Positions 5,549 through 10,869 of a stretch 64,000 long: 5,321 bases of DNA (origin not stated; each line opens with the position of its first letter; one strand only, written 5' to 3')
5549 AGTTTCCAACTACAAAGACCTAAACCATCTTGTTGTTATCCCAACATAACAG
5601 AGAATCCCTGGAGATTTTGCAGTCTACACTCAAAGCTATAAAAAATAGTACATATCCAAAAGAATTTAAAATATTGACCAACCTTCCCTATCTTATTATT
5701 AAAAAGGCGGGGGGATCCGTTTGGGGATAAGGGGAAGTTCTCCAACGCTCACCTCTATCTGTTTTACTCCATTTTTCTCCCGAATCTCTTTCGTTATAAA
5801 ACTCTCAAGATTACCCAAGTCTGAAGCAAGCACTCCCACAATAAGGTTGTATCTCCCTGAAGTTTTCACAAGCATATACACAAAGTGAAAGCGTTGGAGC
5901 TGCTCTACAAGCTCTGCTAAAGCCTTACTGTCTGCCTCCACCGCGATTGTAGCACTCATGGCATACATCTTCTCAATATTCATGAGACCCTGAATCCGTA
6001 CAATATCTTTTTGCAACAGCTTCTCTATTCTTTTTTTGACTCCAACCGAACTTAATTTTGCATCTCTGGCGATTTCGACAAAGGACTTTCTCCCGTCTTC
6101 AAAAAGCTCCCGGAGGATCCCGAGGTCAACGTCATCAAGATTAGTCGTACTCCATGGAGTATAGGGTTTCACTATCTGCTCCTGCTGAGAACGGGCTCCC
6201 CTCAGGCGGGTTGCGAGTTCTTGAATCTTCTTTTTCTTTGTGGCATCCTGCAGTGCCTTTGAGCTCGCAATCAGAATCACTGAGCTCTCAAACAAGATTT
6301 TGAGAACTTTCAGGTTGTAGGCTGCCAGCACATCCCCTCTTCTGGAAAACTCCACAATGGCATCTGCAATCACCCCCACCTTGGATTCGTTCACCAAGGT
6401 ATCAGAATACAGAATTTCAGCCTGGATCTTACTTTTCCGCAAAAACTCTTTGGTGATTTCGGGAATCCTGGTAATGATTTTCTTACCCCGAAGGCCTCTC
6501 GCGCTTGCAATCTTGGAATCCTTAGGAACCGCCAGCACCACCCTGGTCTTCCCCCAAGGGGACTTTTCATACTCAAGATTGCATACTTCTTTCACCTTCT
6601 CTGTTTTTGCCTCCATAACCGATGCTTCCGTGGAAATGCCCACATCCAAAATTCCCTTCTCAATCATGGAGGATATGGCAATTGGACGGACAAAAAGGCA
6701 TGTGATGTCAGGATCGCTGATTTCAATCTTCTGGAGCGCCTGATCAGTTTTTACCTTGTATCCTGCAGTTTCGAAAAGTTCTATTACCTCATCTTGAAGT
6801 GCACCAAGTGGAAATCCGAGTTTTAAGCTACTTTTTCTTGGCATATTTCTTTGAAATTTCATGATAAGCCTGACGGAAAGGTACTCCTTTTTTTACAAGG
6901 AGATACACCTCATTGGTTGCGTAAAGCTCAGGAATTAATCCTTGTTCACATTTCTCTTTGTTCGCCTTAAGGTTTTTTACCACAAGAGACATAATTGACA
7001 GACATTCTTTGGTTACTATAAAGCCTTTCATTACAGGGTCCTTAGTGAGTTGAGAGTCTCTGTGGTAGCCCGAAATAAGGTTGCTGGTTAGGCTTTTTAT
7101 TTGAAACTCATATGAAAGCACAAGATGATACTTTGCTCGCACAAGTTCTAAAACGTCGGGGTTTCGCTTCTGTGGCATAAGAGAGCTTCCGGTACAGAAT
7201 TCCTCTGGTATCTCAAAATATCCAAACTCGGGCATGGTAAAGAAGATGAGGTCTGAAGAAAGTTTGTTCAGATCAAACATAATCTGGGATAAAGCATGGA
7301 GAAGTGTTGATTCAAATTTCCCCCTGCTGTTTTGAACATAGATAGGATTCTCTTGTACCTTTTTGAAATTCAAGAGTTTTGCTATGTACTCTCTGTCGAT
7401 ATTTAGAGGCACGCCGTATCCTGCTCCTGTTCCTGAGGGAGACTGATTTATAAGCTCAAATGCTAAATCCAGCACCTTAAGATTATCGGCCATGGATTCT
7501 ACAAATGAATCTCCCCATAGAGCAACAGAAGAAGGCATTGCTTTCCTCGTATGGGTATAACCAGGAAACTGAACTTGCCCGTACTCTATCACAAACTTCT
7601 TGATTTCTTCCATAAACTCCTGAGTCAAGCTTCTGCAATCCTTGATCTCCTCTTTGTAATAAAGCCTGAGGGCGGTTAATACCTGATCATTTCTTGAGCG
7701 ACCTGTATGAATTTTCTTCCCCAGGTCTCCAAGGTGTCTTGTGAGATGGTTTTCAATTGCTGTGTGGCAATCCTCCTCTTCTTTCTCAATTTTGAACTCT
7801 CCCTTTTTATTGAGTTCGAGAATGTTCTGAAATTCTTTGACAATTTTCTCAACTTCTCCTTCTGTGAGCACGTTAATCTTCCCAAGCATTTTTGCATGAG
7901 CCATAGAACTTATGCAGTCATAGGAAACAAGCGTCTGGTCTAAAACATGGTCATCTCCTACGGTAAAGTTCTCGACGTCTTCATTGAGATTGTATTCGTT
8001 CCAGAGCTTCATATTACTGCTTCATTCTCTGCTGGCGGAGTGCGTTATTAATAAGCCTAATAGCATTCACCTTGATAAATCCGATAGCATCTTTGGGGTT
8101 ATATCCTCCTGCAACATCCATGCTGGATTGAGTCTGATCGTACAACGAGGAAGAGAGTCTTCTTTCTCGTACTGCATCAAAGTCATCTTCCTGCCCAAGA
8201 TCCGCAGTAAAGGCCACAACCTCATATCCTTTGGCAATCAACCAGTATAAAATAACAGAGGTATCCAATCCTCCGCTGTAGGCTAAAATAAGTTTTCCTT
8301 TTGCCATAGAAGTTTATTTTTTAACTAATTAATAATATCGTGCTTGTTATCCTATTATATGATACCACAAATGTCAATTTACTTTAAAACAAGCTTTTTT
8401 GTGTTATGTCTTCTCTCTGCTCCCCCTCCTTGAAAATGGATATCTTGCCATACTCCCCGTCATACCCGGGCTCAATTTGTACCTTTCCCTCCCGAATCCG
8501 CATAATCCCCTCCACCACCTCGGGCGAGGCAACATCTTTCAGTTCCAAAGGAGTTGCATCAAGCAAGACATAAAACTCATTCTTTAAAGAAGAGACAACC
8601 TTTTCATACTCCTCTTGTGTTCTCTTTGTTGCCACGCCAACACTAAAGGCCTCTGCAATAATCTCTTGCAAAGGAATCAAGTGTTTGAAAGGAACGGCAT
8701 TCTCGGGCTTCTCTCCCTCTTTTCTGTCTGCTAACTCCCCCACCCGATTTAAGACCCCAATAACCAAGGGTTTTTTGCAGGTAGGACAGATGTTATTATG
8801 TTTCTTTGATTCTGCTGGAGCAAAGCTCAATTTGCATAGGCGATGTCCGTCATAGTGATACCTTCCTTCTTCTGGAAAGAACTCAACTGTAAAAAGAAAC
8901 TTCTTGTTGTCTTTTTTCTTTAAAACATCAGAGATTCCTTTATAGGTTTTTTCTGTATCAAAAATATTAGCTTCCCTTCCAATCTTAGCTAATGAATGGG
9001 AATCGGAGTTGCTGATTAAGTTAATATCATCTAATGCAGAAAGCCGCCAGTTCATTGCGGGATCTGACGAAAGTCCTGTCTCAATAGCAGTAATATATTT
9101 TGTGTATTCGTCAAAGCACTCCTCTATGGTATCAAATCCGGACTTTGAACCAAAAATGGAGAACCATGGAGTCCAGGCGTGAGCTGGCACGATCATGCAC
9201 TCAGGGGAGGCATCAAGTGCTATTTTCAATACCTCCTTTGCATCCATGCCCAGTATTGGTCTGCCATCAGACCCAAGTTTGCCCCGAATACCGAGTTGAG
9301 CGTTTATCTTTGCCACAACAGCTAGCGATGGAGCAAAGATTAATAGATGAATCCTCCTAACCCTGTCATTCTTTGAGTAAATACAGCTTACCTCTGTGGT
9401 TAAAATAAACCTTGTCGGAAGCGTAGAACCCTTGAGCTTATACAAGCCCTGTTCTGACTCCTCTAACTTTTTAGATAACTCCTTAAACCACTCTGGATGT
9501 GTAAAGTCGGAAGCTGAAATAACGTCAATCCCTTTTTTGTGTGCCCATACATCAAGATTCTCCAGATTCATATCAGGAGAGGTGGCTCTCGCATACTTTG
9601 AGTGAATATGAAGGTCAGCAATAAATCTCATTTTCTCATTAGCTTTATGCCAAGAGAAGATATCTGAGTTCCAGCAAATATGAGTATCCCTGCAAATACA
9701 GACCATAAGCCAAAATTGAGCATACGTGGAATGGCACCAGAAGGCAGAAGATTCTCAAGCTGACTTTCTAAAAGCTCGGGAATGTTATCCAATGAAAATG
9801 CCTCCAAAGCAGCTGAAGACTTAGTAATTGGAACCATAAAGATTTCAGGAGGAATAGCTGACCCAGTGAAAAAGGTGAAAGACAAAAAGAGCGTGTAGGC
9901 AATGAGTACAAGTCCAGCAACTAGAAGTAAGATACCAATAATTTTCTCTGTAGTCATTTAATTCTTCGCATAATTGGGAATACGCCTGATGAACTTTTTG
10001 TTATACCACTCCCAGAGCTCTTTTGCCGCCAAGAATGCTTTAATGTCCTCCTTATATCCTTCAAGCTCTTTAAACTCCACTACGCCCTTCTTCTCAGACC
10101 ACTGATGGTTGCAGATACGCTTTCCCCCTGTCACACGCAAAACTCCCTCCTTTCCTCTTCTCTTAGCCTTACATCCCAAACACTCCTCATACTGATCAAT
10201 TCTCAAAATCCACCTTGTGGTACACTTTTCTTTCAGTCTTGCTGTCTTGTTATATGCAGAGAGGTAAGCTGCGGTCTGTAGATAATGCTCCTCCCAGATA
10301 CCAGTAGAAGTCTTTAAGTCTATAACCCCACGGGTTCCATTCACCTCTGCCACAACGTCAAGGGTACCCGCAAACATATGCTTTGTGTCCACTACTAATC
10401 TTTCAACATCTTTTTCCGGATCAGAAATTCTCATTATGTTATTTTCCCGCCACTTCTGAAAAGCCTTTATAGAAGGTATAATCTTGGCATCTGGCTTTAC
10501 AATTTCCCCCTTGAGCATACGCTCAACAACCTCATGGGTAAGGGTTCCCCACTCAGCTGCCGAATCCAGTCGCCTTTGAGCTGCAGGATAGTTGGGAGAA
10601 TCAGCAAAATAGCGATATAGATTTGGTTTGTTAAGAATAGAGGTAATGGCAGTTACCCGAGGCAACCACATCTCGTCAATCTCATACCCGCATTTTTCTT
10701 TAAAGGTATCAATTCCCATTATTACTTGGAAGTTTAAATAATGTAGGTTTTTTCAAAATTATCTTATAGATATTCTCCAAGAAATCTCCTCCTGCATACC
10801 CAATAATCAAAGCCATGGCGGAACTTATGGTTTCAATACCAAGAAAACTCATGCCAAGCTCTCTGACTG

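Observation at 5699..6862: HisG-like domain fused to a complete Lrp/AsnC transcription factor inside an arginine-gene cluster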

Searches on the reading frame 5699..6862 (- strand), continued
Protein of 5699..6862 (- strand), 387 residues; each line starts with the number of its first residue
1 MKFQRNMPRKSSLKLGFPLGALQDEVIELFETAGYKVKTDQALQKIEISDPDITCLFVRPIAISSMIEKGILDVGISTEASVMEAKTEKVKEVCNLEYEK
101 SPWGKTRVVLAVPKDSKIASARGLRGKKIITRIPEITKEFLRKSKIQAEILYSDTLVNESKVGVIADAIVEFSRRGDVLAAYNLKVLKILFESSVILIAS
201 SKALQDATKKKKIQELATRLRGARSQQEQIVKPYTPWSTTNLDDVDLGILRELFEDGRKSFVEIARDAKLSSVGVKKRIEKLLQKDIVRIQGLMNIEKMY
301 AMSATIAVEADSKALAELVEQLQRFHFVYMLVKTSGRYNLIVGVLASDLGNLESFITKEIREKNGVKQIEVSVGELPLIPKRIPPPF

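Call 59: search_protein_families(library=pfam, proteins=[P0061, P0035, P0047, L017:10894-11772:+, L017:10013-10894:+, L014:10988-11236:+], max_evalue=0.01)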
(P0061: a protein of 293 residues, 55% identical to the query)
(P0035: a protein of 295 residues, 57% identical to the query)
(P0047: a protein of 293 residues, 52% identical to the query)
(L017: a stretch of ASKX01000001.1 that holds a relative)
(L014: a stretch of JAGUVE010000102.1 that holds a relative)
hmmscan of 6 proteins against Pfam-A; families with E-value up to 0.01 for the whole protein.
P0061 (293 aa): 6 families
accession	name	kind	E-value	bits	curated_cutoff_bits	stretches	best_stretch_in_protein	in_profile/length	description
PF13412.12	HTH_24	-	4.7e-11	42.5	21.9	1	148-194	2-48/48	Winged helix-turn-helix DNA-binding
PF13404.12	HTH_AsnC-type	-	1.7e-10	40.9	27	1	147-187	1-41/42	AsnC-type helix-turn-helix domain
PF01037.27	AsnC_trans_reg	-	7.2e-08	32.7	25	1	211-277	1-68/73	Lrp/AsnC ligand binding domain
PF00156.33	Pribosyltran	-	4.1e-06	26.6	26.3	1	75-126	80-127/158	Phosphoribosyl transferase domain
PF08280.17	HTH_Mga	-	5.3e-05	23.6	23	1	145-189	1-45/59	M protein trans-acting positive regulator (MGA) HTH domain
PF22482.2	AsnC_trans_reg_3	-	0.0013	19.3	24.4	1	211-278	11-81/95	PF0864 C-terminal dimeric alpha+beta barrel domain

P0035 (295 aa): 2 families
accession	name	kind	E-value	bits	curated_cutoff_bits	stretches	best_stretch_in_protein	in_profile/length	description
PF01634.23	HisG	-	3.2e-27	95.9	25.5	1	53-210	1-152/158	ATP phosphoribosyltransferase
PF08029.16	HisG_C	-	2e-20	73.1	23.5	1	220-292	1-73/73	HisG, C-terminal domain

P0047 (293 aa): 2 families
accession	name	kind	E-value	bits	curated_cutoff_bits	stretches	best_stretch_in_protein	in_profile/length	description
PF01634.23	HisG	-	2.3e-25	89.8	25.5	1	56-208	5-152/158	ATP phosphoribosyltransferase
PF08029.16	HisG_C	-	1.9e-19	70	23.5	1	219-290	2-73/73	HisG, C-terminal domain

L017:10894-11772:+ (292 aa): 3 families
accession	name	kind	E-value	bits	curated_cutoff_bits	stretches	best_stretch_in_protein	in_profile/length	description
PF01634.23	HisG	-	1e-43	149.5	25.5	1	52-212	1-157/158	ATP phosphoribosyltransferase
PF08029.16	HisG_C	-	4.5e-17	62.4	23.5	1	220-286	4-70/73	HisG, C-terminal domain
PF09084.16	NMT1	-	0.00023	21.5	20.5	1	54-135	32-110/216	NMT1/THI5 like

L017:10013-10894:+ (293 aa): 2 families
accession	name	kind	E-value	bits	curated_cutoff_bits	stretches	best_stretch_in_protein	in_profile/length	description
PF01634.23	HisG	-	7.9e-24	84.8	25.5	1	53-213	1-157/158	ATP phosphoribosyltransferase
PF08029.16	HisG_C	-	6e-19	68.4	23.5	1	218-290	1-73/73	HisG, C-terminal domain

L014:10988-11236:+ (82 aa): 1 family
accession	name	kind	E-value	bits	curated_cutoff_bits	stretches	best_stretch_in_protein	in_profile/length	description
PF08029.16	HisG_C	-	8.1e-17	61.6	23.5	1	11-79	5-73/73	HisG, C-terminal domain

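Call 61: search_protein_representatives(protein=window:5699-6862:-)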
Query: 387 residues. Proteins with E-value up to 0.001 (for the whole library): 3465; up to 1e-10: 600; up to 1e-30: 8. The best 150 are listed.
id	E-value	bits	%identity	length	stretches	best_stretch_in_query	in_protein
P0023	2.0e-108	379.2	50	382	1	11-385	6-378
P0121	1.6e-43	165.8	42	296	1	8-229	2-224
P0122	1.8e-40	155.8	46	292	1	229-385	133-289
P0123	5.2e-40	154.3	70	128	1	2-109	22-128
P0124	1.3e-34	136.5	41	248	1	4-188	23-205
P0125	9.5e-34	133.7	37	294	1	9-231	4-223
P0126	3.2e-33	132.0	39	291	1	10-230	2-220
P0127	4.7e-31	124.8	37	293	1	11-229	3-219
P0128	4.3e-30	121.7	36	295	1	12-228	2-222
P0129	2.6e-29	119.1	35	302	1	13-231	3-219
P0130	4.2e-28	115.1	42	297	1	241-384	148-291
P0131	5.3e-28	114.8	37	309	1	12-218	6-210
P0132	7.4e-28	114.3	42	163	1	242-387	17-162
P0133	1.9e-27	113.0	35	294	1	12-229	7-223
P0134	5.4e-27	111.5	35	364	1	9-230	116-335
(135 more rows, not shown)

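Call 73: find_homologous_proteins(query=L009:7097-8308:+, max_evalue=1e-20)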
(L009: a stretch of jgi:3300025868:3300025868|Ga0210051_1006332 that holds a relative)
Query L009:7097-8308:+ (404 aa): 8000 proteins with E <= 1e-20 among 8000 candidates; the best 120 are listed.
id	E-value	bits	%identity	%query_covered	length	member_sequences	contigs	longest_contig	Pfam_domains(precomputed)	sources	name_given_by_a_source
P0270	4.4e-209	712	78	100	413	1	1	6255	PF00815.26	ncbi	-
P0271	7.6e-205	698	79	100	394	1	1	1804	PF00815.26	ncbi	-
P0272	1.1e-204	698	79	100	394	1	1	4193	PF00815.26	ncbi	-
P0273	6.0e-204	695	80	100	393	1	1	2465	PF00815.26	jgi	-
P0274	1.6e-203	694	80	100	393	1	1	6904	PF00815.26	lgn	-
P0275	2.0e-203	694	78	100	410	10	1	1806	PF00815.26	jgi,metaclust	metaclust:\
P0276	2.1e-203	694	79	100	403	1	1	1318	PF00815.26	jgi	-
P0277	3.6e-203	693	78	100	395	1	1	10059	PF00815.26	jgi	-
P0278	5.5e-203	692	78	100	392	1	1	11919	PF00815.26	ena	-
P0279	1.1e-202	691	78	100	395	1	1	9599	PF00815.26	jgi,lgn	-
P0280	1.3e-202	691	78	100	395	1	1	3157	PF00815.26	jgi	-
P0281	1.4e-202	691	78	100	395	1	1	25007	PF00815.26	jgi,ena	-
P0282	1.4e-202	691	78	100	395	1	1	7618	PF00815.26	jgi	-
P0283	1.8e-202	691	78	100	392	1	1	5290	PF00815.26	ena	-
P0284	2.6e-202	690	78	100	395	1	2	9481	PF00815.26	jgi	-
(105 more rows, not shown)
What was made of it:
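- On ATP phosphoribosyltransferase (HisG; PF01634 / TIGR00070): The HisD search gave weak negative evidence (call 73).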

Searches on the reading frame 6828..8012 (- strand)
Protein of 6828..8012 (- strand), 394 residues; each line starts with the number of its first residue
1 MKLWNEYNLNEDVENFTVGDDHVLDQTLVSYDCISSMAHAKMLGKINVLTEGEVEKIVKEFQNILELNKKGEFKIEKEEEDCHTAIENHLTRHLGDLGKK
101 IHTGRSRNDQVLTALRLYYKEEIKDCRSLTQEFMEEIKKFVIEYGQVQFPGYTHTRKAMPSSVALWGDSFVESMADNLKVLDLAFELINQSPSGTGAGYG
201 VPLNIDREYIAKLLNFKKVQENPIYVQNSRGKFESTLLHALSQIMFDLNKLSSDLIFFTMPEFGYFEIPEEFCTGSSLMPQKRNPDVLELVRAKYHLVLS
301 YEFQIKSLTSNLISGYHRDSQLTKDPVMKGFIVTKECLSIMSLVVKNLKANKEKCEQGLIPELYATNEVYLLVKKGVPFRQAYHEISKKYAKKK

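Call 4: search_protein_families(library=pfam, proteins=[window:6828-8012:-], max_evalue=0.01)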
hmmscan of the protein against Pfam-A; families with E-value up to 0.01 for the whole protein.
window:6828-8012:- (394 aa): 2 families
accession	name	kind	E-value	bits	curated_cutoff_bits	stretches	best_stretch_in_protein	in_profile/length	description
PF00206.25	Lyase_1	-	1.2e-48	166.6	27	1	27-294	23-306/312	Lyase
PF14698.11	ASL_C2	-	0.00041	21.2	27.3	1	364-386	3-25/69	Argininosuccinate lyase C-terminal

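Call 5: search_protein_families(library=ncbifam, proteins=[window:6828-8012:-], max_evalue=0.01)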
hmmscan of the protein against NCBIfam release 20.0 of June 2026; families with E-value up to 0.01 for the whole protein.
window:6828-8012:- (394 aa): 14 families
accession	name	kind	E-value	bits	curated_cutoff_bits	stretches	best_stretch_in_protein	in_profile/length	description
TIGR00838.1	argH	equivalog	1.4e-86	291.4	279.5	1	22-385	21-385/455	argininosuccinate lyase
NF008964.0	PRK12308.1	equivalog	6.1e-67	226.4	657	1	3-387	3-389/624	argininosuccinate lyase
NF005000.0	PRK06389.1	equivalog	2e-63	215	388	1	1-390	1-383/434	argininosuccinate lyase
NF002563.0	PRK02186.1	subfamily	3.1e-36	125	625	1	37-388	446-799/890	argininosuccinate lyase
NF005218.0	PRK06705.1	equivalog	3e-27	95.5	883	1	37-387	46-398/502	argininosuccinate lyase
NF052535.1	CoM_syn_XcbC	exception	1.1e-26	93.7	575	1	34-385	41-389/495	2-phosphosulfolactate phosphatase XcbC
TIGR00928.1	purB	equivalog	1e-19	70.7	326.2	1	72-389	59-384/436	adenylosuccinate lyase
NF008909.0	PRK12273.1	subfamily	1.7e-11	43.7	510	1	101-357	137-402/474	aspartate ammonia-lyase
TIGR02426.1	protocat_pcaB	equivalog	4.8e-09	35.6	355.75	1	90-293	81-283/338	3-carboxy-cis,cis-muconate cycloisomerase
NF006500.1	PRK08937.2-4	subfamily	2.6e-08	33.1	626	1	96-354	96-355/448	adenylosuccinate lyase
TIGR00839.1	aspA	equivalog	9.5e-08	31.4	681.2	1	101-357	132-397/468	aspartate ammonia-lyase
NF004631.0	PRK05975.1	equivalog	3e-06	26.5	371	1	91-289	91-286/352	3-carboxy-cis,cis-muconate cycloisomerase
TIGR00979.1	fumC_II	equivalog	3.7e-06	26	664.75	1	101-359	131-388/458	class II fumarate hydratase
NF006764.0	PRK09285.1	equivalog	0.00095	17.7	446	1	38-289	48-308/456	adenylosuccinate lyase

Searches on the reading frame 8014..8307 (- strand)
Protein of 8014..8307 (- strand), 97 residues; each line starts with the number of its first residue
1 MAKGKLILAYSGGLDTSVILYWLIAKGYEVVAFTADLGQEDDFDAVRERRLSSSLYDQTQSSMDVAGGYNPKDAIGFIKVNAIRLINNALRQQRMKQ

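Call 4: search_protein_families(library=pfam, proteins=[window:8014-8307:-], max_evalue=0.01)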
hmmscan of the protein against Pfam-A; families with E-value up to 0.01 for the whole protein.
window:8014-8307:- (97 aa): 4 families
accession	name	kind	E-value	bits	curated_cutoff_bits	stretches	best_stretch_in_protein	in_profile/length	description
PF00764.25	Arginosuc_synth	-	2.7e-14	54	27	1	5-57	1-55/162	Arginosuccinate synthase N-terminal HUP domain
PF06508.19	QueC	-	5.6e-05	23.2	22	1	6-53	2-49/210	Queuosine biosynthesis protein QueC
PF20979.2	Arginosuc_syn_C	-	6.9e-05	23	27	1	46-85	177-216/219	Arginosuccinate synthase C-terminal domain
PF03054.22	tRNA_Me_trans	-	0.0037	17.4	20.6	1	5-43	2-40/202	tRNA methyl transferase HUP domain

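Call 5: search_protein_families(library=ncbifam, proteins=[window:8014-8307:-], max_evalue=0.01)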
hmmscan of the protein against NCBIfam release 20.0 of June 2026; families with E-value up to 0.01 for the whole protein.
window:8014-8307:- (97 aa): 8 families
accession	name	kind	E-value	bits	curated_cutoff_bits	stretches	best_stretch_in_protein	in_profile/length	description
NF001770.0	PRK00509.1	equivalog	5.7e-22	78.3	334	2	3-52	4-54/401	argininosuccinate synthase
TIGR00032.1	argG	equivalog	5.2e-20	72.1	268.2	1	5-50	1-47/394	argininosuccinate synthase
NF003779.0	PRK05370.1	equivalog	1.4e-09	37.3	657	1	5-48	13-58/448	argininosuccinate synthase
NF010392.0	PRK13820.1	equivalog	1.9e-07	30.4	512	1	4-82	3-81/395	argininosuccinate synthase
NF003385.0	PRK04527.1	equivalog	1e-06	27.7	603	1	2-48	2-50/401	argininosuccinate synthase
TIGR00364.1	TIGR00364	equivalog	1.4e-05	24.7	150.3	1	7-55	2-50/201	7-cyano-7-deazaguanine synthase QueC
NF038212.1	argG_rel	exception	8.1e-05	21.6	425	1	6-47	17-59/381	argininosuccinate synthase-related protein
NF001138.1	PRK00143.1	equivalog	0.00024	20.1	284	1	6-46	2-42/345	tRNA 2-thiouridine(34) synthase MnmA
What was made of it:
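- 8014..8307 (-): argG relic (97 aa: the N-terminal ~50 aa plus a C-terminal fragment) at the head of the operon. Calls 4, 5.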

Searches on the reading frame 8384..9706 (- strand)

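Call 4: search_protein_families(library=pfam, proteins=[window:8384-9706:-], max_evalue=0.01)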
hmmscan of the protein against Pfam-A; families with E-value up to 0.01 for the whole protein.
window:8384-9706:- (440 aa): 0 families

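Call 5: search_protein_families(library=ncbifam, proteins=[window:8384-9706:-], max_evalue=0.01)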
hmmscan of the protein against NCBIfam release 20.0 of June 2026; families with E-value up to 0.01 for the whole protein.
window:8384-9706:- (440 aa): 1 family
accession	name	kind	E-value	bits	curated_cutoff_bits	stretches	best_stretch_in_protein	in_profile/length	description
TIGR00375.1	TIGR00375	hypoth_equivalog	7.7e-56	190.1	326.6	1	30-422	2-374/374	TIGR00375 family protein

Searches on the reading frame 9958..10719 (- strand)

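Call 4: search_protein_families(library=pfam, proteins=[window:9958-10719:-], max_evalue=0.01)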
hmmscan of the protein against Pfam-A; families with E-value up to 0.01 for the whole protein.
window:9958-10719:- (253 aa): 1 family
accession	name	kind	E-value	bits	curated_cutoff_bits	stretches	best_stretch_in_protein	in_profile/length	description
PF12705.13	PDDEXK_1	-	2.2e-05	24.9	22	1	105-174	107-189/247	PD-(D/E)XK nuclease superfamily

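Call 5: search_protein_families(library=ncbifam, proteins=[window:9958-10719:-], max_evalue=0.01)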
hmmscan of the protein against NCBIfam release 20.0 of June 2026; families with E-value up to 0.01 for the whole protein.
window:9958-10719:- (253 aa): 0 families

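Call 59: search_protein_families(library=pfam, proteins=[window:9958-10719:-], max_evalue=0.01)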
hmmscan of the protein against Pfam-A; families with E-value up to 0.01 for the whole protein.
window:9958-10719:- (253 aa): 1 family
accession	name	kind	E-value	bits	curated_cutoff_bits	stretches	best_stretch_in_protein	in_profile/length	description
PF12705.13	PDDEXK_1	-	2.2e-05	24.9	22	1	105-174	107-189/247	PD-(D/E)XK nuclease superfamily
